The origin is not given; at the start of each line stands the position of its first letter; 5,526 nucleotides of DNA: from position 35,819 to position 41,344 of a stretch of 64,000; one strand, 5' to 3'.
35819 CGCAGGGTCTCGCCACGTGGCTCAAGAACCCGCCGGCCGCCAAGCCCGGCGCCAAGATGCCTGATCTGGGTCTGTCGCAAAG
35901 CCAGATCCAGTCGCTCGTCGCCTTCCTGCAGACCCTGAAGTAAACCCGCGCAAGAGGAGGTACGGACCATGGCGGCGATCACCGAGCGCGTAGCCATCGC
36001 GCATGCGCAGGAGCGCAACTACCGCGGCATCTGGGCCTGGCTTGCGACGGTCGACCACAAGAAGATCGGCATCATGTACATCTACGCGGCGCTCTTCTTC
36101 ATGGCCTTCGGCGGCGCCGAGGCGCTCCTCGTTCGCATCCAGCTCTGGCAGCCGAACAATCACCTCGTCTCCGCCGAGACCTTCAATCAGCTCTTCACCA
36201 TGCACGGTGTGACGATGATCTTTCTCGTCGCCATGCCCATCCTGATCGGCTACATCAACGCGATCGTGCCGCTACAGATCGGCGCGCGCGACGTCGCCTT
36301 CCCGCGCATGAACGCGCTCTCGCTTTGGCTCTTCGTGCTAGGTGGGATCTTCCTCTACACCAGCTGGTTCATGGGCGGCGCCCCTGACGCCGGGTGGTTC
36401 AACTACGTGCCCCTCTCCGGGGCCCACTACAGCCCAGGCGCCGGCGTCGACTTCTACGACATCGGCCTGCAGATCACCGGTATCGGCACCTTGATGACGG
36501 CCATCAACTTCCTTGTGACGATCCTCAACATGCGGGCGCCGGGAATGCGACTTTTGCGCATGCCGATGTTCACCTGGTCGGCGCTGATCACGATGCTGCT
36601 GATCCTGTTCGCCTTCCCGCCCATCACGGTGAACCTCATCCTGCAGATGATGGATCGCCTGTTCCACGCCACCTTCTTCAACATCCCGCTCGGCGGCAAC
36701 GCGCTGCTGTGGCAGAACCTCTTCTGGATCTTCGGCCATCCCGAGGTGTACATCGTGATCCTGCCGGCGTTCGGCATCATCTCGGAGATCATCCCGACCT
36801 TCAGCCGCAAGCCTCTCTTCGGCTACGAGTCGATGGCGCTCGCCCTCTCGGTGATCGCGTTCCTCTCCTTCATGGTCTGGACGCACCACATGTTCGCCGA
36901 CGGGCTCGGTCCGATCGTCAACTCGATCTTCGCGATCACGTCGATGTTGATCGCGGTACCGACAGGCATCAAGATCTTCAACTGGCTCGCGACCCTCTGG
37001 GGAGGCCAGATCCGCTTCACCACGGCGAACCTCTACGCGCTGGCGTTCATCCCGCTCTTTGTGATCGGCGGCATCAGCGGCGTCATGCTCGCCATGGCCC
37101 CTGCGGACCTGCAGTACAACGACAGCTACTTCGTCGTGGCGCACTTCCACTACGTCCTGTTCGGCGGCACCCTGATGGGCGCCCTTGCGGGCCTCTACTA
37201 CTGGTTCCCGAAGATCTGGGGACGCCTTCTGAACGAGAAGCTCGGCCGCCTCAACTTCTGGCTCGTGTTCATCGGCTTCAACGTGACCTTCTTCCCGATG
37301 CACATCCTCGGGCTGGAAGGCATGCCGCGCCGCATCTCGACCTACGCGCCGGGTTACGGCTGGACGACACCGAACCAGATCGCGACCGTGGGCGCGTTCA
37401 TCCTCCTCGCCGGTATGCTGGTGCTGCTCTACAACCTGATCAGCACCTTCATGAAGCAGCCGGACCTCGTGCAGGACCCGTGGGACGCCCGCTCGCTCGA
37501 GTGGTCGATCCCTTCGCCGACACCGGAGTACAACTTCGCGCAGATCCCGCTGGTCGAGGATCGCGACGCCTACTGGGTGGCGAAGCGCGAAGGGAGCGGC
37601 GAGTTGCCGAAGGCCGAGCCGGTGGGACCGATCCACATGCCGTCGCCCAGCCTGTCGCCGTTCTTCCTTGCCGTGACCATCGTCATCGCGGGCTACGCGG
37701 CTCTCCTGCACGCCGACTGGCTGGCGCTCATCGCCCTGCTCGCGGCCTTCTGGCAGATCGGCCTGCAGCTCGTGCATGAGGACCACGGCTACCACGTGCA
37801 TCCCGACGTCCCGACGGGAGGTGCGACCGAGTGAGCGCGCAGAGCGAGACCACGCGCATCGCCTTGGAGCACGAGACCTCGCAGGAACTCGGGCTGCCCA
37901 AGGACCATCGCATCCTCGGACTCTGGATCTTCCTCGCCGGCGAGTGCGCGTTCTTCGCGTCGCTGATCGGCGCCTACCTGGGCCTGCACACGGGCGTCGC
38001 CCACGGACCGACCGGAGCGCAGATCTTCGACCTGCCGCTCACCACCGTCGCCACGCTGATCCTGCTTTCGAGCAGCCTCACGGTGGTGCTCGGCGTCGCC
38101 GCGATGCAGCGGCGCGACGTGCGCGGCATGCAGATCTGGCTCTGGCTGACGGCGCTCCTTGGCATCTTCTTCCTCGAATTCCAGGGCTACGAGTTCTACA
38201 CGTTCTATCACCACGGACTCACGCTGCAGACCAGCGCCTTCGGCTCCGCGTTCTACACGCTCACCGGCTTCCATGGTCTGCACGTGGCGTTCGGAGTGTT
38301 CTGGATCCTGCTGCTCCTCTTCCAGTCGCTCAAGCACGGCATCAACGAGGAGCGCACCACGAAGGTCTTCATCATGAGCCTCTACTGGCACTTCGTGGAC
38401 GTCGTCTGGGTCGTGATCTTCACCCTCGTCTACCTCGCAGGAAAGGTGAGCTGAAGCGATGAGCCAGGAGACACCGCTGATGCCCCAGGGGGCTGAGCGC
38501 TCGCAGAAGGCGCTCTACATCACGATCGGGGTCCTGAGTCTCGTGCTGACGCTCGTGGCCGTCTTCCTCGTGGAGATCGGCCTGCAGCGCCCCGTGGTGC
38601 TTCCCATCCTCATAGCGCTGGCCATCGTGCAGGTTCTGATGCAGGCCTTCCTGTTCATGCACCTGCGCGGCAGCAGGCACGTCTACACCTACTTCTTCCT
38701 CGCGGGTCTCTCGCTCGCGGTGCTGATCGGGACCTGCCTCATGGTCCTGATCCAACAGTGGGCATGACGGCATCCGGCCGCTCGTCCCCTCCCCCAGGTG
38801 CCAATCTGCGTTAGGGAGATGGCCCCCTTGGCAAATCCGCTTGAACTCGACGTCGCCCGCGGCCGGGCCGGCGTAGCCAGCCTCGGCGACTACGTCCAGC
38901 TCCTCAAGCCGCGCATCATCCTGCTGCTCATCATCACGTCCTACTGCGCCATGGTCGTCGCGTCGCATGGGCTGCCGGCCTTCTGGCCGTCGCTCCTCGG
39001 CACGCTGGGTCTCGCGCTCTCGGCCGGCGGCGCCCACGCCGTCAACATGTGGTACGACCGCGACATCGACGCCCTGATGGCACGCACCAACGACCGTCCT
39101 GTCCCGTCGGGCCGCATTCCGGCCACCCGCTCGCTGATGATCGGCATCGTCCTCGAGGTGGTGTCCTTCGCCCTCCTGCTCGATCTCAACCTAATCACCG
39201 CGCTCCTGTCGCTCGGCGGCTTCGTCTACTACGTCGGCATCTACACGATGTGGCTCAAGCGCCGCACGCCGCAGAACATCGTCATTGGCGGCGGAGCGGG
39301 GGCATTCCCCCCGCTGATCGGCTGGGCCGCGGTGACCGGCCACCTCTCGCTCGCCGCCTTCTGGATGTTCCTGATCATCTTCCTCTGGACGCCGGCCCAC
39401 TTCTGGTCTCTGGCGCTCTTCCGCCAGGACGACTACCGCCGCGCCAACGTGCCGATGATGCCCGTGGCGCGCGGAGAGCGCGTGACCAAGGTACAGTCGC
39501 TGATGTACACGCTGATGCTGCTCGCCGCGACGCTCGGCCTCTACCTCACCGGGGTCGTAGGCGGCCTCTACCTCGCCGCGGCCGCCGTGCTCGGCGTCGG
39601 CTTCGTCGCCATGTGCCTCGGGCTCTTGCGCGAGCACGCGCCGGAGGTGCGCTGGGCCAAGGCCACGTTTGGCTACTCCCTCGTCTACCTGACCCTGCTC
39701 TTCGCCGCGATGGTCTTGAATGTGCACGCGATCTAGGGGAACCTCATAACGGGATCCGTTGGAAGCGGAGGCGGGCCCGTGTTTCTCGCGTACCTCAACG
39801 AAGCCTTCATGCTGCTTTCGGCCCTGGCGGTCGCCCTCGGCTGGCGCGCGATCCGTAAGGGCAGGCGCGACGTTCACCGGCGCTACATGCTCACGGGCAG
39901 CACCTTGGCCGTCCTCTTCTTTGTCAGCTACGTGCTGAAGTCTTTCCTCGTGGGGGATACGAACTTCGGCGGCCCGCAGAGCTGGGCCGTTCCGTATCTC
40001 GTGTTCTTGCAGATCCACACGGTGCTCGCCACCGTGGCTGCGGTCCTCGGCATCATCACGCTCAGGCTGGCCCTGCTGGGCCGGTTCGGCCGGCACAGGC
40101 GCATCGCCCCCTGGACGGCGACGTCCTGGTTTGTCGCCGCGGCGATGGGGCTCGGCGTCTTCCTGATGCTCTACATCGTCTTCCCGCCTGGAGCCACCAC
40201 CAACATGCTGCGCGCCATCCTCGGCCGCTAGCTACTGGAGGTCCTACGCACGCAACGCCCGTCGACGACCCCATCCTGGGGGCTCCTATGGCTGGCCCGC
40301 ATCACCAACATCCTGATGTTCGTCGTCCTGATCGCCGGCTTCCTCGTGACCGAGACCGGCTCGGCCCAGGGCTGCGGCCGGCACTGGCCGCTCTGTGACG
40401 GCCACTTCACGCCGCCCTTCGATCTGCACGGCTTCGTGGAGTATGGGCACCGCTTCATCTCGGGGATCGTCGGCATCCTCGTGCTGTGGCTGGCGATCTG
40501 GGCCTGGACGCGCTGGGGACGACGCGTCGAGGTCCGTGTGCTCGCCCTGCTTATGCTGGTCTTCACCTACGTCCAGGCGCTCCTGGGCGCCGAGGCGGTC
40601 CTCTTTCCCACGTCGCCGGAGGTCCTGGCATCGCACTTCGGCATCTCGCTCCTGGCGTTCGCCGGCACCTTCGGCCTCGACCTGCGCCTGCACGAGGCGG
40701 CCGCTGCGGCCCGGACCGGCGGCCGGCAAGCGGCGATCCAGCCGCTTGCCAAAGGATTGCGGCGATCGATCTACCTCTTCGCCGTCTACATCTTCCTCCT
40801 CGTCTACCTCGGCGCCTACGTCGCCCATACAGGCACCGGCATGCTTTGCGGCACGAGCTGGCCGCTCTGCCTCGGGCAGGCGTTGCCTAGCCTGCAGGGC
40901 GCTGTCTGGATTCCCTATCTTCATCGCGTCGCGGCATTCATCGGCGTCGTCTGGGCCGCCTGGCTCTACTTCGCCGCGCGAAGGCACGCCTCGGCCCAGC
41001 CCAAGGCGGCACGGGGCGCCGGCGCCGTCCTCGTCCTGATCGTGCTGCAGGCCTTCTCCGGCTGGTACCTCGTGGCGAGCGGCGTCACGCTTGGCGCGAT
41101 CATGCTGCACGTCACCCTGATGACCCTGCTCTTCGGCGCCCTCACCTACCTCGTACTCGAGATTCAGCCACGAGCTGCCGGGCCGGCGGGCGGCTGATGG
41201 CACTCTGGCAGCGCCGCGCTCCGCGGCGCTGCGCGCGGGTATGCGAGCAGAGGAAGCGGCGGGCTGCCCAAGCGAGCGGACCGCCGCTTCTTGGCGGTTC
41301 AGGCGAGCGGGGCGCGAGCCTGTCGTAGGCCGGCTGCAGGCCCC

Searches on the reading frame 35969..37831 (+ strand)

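Call 70: search_protein_families(library=pfam, proteins=[window:35969-37831:+], max_evalue=0.00001)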
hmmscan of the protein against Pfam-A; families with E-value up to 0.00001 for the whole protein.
window:35969-37831:+ (621 aa): 1 family
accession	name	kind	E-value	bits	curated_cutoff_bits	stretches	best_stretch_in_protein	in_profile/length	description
PF00115.25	COX1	-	1e-163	545.7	34.8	1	32-478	1-436/436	Cytochrome C and Quinol oxidase polypeptide I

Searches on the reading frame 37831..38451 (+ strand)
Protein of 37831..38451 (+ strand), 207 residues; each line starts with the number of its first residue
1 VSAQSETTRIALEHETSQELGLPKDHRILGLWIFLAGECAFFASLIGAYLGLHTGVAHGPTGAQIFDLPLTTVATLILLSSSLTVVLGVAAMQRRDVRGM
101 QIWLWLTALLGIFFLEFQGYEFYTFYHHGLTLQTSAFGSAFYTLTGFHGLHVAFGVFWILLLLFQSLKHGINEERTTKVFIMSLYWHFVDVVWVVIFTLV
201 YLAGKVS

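Call 70: search_protein_families(library=pfam, proteins=[window:37831-38451:+], max_evalue=0.00001)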
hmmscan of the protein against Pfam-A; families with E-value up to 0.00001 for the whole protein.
window:37831-38451:+ (207 aa): 1 family
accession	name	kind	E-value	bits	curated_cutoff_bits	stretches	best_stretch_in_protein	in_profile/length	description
PF00510.24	COX3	-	8.2e-23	82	23.8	1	30-204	79-257/258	Cytochrome c oxidase subunit III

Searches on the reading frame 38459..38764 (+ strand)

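Call 70: search_protein_families(library=pfam, proteins=[window:38459-38764:+], max_evalue=0.00001)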
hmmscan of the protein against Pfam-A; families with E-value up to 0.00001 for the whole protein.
window:38459-38764:+ (102 aa): 1 family
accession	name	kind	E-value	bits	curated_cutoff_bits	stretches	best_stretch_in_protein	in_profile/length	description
PF03626.19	COX4_pro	-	3.6e-12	46.9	28.9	1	22-90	2-70/72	Prokaryotic Cytochrome C oxidase subunit IV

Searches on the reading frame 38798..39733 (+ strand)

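Call 70: search_protein_families(library=pfam, proteins=[window:38798-39733:+], max_evalue=0.00001)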
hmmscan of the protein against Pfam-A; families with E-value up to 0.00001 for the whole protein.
window:38798-39733:+ (312 aa): 1 family
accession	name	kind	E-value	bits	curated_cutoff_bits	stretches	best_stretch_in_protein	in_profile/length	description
PF01040.23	UbiA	-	9.4e-65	218.8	34.2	1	45-293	2-248/250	UbiA prenyltransferase family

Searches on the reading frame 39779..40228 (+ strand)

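Call 70: search_protein_families(library=pfam, proteins=[window:39779-40228:+], max_evalue=0.00001)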
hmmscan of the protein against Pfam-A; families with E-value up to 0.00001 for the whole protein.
window:39779-40228:+ (150 aa): 1 family
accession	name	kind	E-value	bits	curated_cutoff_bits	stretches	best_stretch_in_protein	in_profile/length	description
PF04238.17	DUF420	-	3.5e-35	121.6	30.5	1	4-131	2-130/130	Protein of unknown function (DUF420)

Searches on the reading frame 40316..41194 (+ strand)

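Call 70: search_protein_families(library=pfam, proteins=[window:40316-41194:+], max_evalue=0.00001)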
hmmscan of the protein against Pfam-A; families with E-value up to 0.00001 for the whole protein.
window:40316-41194:+ (293 aa): 1 family
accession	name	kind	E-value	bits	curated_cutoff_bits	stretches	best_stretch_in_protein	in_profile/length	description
PF02628.20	COX15-CtaA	-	4.5e-32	111.8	29.9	2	1-192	11-226/322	Cytochrome oxidase assembly protein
